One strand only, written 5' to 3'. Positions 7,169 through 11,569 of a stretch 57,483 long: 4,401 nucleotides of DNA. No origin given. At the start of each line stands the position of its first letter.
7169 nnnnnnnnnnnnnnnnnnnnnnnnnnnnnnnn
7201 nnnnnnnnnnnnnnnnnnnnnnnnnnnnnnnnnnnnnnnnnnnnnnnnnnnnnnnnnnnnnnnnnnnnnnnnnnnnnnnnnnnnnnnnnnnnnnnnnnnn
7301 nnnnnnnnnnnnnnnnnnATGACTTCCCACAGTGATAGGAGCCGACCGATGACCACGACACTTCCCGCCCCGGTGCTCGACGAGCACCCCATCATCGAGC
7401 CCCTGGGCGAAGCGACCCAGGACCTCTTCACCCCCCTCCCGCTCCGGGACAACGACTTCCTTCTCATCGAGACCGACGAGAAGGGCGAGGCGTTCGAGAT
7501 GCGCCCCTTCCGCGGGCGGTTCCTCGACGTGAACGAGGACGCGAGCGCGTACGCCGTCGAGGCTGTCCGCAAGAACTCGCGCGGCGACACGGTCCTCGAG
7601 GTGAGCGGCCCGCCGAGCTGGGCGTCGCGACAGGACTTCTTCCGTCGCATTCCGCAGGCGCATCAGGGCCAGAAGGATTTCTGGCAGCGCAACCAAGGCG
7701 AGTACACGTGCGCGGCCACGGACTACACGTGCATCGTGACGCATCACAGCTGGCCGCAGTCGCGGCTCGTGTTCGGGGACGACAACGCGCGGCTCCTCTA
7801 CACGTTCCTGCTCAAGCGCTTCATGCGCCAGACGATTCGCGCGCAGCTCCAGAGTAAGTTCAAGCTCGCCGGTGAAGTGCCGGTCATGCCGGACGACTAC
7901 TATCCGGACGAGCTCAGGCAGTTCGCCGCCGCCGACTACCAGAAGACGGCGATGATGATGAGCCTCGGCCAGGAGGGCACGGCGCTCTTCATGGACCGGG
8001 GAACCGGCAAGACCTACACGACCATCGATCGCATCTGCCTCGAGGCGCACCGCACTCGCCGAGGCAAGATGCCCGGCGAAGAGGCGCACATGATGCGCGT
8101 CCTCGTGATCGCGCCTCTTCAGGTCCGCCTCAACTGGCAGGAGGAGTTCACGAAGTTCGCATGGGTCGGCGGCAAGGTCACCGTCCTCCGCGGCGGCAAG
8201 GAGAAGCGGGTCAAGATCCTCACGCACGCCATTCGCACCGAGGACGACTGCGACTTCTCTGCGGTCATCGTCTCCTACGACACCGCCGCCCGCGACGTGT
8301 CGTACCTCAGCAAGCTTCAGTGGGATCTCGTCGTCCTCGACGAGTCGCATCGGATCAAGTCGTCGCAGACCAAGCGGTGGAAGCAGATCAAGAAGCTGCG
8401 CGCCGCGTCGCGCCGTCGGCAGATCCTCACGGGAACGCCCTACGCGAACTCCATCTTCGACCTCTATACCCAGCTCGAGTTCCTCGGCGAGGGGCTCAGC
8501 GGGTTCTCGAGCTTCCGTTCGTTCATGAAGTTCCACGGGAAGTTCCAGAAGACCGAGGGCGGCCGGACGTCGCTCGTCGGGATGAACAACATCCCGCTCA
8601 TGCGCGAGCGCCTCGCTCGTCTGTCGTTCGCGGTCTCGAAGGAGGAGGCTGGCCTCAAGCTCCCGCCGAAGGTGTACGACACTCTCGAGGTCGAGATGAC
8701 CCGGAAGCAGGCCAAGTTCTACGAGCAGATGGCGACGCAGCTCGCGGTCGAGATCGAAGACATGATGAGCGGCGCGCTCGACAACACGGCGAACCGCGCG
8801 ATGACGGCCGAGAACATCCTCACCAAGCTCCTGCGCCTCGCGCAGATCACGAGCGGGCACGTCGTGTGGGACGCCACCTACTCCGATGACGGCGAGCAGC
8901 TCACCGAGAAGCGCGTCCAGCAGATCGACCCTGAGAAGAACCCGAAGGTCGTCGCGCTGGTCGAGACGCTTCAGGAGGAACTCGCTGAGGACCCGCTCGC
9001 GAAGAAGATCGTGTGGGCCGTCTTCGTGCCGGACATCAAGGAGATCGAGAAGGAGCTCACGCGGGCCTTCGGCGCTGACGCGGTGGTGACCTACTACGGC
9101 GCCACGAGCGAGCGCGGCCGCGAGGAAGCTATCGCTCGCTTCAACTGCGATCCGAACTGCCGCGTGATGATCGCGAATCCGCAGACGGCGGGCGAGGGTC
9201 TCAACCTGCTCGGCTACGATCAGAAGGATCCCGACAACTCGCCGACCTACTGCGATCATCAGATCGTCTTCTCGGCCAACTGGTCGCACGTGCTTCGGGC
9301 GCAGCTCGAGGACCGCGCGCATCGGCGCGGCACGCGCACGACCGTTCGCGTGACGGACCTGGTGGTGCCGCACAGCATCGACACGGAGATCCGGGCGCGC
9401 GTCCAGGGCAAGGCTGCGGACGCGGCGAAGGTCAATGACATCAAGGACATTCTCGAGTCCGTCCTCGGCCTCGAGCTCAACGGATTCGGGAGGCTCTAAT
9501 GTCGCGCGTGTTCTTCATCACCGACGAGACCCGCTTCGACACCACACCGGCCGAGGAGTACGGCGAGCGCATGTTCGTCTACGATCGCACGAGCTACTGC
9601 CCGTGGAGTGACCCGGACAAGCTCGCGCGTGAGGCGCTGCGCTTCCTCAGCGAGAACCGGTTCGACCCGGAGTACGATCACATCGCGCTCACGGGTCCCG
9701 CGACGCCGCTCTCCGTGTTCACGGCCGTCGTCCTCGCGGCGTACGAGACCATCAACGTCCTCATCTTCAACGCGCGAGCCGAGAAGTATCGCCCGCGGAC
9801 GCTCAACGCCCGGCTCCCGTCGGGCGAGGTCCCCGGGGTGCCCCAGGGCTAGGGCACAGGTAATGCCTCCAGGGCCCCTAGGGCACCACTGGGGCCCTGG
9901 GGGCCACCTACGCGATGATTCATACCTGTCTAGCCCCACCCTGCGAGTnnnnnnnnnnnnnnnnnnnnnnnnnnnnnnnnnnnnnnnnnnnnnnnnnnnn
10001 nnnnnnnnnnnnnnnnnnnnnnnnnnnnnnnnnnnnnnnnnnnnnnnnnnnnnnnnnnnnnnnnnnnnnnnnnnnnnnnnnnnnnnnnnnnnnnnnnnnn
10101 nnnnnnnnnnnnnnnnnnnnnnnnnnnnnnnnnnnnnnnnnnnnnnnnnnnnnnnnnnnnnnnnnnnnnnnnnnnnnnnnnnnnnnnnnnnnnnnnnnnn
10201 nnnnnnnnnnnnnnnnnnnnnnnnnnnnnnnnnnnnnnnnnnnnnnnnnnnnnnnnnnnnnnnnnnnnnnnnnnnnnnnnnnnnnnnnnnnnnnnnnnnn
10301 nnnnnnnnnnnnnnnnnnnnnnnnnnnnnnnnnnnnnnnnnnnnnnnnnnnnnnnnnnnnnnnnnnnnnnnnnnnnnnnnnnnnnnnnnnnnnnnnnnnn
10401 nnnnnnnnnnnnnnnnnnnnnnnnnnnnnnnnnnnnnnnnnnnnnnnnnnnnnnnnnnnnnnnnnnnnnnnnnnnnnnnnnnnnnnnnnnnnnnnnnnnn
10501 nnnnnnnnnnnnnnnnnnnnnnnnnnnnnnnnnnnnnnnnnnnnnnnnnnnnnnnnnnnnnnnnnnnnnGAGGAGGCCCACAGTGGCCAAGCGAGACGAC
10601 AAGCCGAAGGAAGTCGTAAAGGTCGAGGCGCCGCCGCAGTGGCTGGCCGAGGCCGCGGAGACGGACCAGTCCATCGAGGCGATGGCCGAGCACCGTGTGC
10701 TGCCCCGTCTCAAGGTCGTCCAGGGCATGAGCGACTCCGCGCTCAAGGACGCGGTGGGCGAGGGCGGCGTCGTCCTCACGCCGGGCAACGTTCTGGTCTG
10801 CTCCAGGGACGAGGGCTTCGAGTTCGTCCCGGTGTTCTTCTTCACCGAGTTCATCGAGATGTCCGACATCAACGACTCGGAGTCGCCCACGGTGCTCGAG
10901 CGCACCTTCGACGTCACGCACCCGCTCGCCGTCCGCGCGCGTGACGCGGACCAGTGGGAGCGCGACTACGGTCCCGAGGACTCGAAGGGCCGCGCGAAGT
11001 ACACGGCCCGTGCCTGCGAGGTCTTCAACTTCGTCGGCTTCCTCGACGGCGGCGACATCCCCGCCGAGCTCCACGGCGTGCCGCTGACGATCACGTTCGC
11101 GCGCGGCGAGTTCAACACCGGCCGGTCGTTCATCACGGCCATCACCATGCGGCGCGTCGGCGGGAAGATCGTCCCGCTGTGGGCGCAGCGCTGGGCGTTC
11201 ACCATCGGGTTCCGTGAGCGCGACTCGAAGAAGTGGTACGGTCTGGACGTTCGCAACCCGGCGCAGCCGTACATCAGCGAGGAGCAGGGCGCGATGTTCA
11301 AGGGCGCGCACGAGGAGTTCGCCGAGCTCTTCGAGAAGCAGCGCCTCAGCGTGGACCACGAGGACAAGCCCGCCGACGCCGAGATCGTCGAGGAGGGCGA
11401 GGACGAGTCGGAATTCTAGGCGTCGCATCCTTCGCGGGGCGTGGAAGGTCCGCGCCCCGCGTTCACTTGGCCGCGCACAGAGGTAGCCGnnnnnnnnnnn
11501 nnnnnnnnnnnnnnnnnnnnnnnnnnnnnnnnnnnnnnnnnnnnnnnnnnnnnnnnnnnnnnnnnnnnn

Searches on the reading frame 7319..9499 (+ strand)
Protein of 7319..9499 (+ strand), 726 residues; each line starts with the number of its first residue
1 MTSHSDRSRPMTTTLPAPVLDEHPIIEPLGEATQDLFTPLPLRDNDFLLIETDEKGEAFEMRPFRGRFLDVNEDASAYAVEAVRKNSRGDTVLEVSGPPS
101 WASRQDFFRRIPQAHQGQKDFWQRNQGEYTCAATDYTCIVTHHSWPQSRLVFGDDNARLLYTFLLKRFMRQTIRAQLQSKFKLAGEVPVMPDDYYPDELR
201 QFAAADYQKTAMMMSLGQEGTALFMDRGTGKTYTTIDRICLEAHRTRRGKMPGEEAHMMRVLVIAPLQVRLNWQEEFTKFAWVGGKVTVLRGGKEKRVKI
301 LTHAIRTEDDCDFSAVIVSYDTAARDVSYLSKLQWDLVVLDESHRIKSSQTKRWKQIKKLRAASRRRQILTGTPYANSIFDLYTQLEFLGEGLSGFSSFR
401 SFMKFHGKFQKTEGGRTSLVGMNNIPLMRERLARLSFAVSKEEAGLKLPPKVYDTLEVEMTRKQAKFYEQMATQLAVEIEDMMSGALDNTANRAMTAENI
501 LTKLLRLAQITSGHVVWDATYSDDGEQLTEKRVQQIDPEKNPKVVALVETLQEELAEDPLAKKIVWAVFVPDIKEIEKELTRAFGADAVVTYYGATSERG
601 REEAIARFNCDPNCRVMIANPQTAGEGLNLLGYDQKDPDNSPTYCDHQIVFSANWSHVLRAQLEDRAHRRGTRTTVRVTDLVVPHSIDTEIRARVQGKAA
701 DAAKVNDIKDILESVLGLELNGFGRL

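Call 14: search_protein_families(library=pfam, proteins=[window:7319-9499:+], max_evalue=0.01)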
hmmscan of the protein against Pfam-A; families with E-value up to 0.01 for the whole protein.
window:7319-9499:+ (726 aa): 4 families
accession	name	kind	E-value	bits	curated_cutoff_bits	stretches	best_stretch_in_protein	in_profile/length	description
PF00176.29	SNF2-rel_dom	-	9.5e-35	120.5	24.9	1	212-510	8-284/290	SNF2-related domain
PF04851.21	ResIII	-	3.4e-10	40.5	22.5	1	207-374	7-162/164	Type III restriction enzyme, res subunit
PF00270.35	DEAD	-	9.7e-07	29.1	26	1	207-374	3-160/167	DEAD/DEAH box helicase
PF00271.37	Helicase_C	-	1.2e-06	29.1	23.5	1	567-671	19-110/110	Helicase conserved C-terminal domain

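Call 20: find_related_loci(query=window:7319-9499:+, collection=viral_contigs, flank=6000)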
Query window:7319-9499:+ (726 aa) in viral_contigs; peptide patterns used: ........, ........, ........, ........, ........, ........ (x = any residue, [..] = any of these).
38 stretches matched a pattern, but none encodes a relative of the query by tblastn (E <= 1e-3).

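Call 40: find_homologous_proteins(query=window:7319-9499:+, max_evalue=1e-30)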
Query window:7319-9499:+ (726 aa): 136 proteins with E <= 1e-30 among 8000 candidates; the best 120 are listed.
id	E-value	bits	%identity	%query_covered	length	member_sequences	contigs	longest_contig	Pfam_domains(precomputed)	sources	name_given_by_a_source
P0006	0.0e+0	1636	100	99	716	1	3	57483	PF00270.36,PF00176.30,PF00271.38,PF04851.22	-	-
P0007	1.4e-214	733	51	96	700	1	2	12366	PF00176.30,PF00271.38,PF04851.22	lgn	-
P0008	4.1e-214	731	51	96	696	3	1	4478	PF00176.30,PF00271.38,PF04851.22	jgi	-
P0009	1.2e-210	720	50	97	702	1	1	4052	PF00176.30,PF00271.38,PF04851.22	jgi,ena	-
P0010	4.7e-206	705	49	97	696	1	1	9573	PF00176.30,PF00271.38,PF04851.22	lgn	-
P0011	6.1e-201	688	49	95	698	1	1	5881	PF00176.30,PF00271.38,PF04851.22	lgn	-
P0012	1.3e-198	680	49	95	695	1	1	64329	PF00176.30,PF00271.38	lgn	-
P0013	2.5e-195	669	47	97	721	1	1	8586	PF00270.36,PF00176.30,PF00271.38,PF04851.22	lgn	-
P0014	1.1e-192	660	46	97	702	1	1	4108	PF00176.30,PF00271.38,PF04851.22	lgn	-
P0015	3.2e-192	659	48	97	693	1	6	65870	PF00176.30,PF00271.38,PF04851.22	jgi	jgi:SNF2 family DNA or RNA helicase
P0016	7.6e-190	651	47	96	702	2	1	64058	PF00176.30,PF00271.38,PF04851.22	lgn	-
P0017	3.3e-189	649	48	96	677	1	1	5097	PF00270.36,PF00176.30,PF00271.38,PF04851.22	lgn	-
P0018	2.1e-188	646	48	95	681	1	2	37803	PF00270.36,PF00176.30,PF00271.38,PF04851.22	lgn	-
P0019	3.3e-188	646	46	97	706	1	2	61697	PF00270.36,PF00176.30,PF00271.38,PF04851.22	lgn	-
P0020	4.1e-187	642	46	97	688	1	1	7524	PF00270.36,PF00176.30,PF00271.38,PF04851.22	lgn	-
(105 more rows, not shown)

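Call 41: search_dna_similar(query=window:7319-9499:+, collection=phages, mode=protein, max_rows=30, max_evalue=1e-50)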
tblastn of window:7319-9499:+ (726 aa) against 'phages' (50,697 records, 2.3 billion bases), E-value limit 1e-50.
Records with a match: 2; places in all: 2; records where one place covers at least 80% of the query: 2.
Best place of each record, by identity: <60% 2.
By first word of the organism name: Caudoviricetes 2.
By host as written in the record: - 2.
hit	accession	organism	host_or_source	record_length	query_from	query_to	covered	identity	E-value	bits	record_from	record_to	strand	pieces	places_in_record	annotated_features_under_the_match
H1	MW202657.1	Caudoviricetes sp.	Manatee Spring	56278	25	716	95%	46.9%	5e-180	576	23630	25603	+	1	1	chromatin remodeling complex ATPase-like protein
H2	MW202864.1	Caudoviricetes sp.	Manatee Spring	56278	25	716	95%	46.9%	5e-180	576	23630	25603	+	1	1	chromatin remodeling complex ATPase-like protein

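Call 44: find_encoding_contigs(protein=P0007, flank=10000, max_places=3)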
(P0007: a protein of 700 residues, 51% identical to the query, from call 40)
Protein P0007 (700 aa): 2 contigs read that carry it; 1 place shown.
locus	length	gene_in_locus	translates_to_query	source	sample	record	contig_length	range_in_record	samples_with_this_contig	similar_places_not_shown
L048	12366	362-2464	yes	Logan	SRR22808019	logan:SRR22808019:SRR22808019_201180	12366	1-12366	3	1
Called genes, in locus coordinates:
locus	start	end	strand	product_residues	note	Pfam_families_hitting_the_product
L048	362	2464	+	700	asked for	PF00176:SNF2-rel_dom, PF04851:ResIII, PF00271:Helicase_C (faint)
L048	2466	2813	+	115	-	PF23992:Pam3_gp32 (weak)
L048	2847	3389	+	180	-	-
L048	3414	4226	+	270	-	PF23977:Pam3_Gp34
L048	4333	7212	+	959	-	PF01807:Zn_ribbon_DnaG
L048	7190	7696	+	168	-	PF01503:PRA-PH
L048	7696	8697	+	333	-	PF00303:Thymidylat_synt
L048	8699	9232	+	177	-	-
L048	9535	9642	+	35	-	-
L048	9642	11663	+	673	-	PF01612:DNA_pol_A_exo1, PF00476:DNA_pol_A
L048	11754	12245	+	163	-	-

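Call 45: find_encoding_contigs(protein=P0012, flank=10000, max_places=3)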
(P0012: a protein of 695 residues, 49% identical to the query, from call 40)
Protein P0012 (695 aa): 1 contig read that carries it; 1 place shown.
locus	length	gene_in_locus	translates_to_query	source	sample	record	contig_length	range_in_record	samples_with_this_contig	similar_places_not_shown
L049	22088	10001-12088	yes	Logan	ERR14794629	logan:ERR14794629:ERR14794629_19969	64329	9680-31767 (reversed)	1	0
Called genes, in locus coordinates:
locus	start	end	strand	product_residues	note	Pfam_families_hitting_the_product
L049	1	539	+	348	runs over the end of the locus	-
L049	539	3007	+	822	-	PF13088:BNR_2 (weak)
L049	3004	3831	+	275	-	PF09931:Phage_phiJL001_Gp84_N (weak), PF09356:Phage_BR0599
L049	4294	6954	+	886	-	PF13550:Phage-tail_3 (faint), PF23666:Rcc01698_C (weak)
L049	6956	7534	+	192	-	-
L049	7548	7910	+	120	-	-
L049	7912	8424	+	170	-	-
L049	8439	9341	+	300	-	-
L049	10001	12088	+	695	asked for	PF00176:SNF2-rel_dom, PF00271:Helicase_C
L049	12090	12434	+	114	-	PF23992:Pam3_gp32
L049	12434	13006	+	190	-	-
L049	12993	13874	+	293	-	PF23977:Pam3_Gp34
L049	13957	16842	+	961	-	PF01807:Zn_ribbon_DnaG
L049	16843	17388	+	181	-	PF01503:PRA-PH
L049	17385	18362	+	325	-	PF00303:Thymidylat_synt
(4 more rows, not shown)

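Call 46: find_encoding_contigs(protein=P0013, flank=10000, max_places=3)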
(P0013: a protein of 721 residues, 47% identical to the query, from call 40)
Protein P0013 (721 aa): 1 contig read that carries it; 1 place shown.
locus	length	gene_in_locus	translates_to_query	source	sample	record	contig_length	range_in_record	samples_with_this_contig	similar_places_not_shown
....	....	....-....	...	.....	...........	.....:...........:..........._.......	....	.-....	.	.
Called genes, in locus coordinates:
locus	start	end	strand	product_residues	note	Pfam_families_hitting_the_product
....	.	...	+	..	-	?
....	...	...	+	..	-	-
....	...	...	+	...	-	-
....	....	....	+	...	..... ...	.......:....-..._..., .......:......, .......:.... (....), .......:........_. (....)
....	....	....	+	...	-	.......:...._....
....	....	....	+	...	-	-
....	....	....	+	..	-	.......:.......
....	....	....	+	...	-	-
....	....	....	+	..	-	-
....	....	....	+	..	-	-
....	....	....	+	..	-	-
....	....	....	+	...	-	-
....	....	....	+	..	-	-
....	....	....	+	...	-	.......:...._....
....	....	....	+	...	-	?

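Call 53: find_related_loci(query=A1, collection=viral_contigs, flank=3500)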
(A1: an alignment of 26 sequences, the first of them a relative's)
Query A1 (716 aa) in viral_contigs; peptide patterns used: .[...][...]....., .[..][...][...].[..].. (x = any residue, [..] = any of these).
599 stretches matched a pattern (row limit reached: there are more); 542 encode a relative of the query (tblastn E <= 1e-3); the best 80 are kept; 80 distinct loci.
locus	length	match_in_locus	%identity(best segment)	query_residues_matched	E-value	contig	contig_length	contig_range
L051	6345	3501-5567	51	14-712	0e+0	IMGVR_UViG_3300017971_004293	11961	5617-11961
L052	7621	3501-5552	47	4-712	0e+0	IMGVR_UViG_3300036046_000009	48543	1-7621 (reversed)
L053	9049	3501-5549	46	3-711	0e+0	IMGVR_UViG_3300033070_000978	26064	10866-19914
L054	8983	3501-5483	47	15-710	0e+0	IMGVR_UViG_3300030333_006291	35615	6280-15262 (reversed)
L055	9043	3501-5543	45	14-711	0e+0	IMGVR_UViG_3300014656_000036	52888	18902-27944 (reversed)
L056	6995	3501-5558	43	14-706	3e-180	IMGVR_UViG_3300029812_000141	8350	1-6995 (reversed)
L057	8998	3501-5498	43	14-712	5e-176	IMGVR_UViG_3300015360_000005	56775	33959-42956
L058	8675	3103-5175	44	14-706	4e-173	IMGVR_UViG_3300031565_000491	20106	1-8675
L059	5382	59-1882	46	89-707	1e-172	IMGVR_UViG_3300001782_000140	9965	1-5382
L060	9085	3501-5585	43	2-708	2e-168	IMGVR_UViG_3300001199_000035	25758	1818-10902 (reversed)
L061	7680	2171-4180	43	15-707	1e-167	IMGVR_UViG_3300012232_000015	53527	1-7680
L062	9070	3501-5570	42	1-706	2e-167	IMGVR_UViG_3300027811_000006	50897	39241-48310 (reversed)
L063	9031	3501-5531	43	19-708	5e-167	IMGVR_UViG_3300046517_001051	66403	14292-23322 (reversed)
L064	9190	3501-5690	40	3-706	1e-166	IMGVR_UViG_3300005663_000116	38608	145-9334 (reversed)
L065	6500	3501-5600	41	1-707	1e-163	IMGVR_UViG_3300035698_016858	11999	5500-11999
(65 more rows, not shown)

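Call 102: find_encoding_contigs(protein=P0010, flank=10000, max_places=2)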
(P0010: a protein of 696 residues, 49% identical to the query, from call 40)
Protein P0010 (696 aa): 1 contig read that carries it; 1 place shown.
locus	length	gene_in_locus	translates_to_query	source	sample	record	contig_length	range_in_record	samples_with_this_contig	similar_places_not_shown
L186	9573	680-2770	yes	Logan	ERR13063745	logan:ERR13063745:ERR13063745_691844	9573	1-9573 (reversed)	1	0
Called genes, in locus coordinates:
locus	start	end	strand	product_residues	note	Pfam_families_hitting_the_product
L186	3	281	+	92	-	?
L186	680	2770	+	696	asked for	PF00176:SNF2-rel_dom, PF04851:ResIII, PF00271:Helicase_C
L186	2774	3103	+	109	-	PF23992:Pam3_gp32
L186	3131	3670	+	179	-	-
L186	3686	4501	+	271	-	PF23977:Pam3_Gp34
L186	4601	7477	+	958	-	PF01807:Zn_ribbon_DnaG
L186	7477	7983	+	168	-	PF01503:PRA-PH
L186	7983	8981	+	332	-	PF00303:Thymidylat_synt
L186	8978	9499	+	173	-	-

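Call 103: find_encoding_contigs(protein=P0016, flank=10000, max_places=2)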
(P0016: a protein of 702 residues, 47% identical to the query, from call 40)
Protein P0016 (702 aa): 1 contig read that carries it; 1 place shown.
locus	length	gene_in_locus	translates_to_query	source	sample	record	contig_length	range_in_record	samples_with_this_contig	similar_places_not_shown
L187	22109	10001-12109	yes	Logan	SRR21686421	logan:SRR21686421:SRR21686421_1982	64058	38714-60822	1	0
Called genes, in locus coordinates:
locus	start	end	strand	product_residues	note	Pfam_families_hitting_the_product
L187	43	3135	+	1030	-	PF09718:Tape_meas_lam_C (weak)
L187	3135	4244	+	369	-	-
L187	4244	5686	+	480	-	-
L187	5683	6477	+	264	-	PF09356:Phage_BR0599 (weak)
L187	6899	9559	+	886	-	-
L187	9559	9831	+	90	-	-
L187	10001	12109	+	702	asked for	PF00176:SNF2-rel_dom, PF04851:ResIII (weak), PF00271:Helicase_C (weak)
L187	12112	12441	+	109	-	PF23992:Pam3_gp32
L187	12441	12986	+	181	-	-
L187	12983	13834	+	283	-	PF23977:Pam3_Gp34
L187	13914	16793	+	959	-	PF01807:Zn_ribbon_DnaG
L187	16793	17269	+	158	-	PF01503:PRA-PH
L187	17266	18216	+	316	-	PF00303:Thymidylat_synt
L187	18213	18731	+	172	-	-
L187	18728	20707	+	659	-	PF01612:DNA_pol_A_exo1, PF00476:DNA_pol_A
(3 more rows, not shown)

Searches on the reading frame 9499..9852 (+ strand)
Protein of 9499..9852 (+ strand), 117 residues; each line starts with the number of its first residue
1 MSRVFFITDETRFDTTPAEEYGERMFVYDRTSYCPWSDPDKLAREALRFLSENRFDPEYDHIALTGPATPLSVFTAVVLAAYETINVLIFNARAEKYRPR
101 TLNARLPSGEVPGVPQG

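Call 14: search_protein_families(library=pfam, proteins=[window:9499-9852:+], max_evalue=0.01)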
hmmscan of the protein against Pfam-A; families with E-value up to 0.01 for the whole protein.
window:9499-9852:+ (117 aa): 1 family
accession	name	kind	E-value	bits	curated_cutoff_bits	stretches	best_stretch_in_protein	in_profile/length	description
PF23992.1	Pam3_gp32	-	1.6e-07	31.7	27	1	11-103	19-107/108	Phage Pam3 gp32-like protein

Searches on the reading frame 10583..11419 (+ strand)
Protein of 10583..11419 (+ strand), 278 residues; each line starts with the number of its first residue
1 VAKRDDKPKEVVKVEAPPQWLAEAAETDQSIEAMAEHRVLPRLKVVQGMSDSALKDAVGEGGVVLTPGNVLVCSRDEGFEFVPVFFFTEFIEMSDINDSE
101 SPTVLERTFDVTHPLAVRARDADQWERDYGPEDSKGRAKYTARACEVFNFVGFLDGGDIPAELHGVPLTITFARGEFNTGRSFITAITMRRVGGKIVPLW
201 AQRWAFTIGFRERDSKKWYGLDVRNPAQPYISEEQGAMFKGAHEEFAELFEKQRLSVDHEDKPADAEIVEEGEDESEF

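Call 67: search_protein_families(library=pfam, proteins=[window:10583-11419:+], max_evalue=0.001)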
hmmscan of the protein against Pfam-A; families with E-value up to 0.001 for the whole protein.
window:10583-11419:+ (278 aa): 1 family
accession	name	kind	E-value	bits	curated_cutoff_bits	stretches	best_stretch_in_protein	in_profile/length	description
PF23977.1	Pam3_Gp34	-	6.5e-12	46.2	27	1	17-252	7-231/235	Pam3 phage gp34-like protein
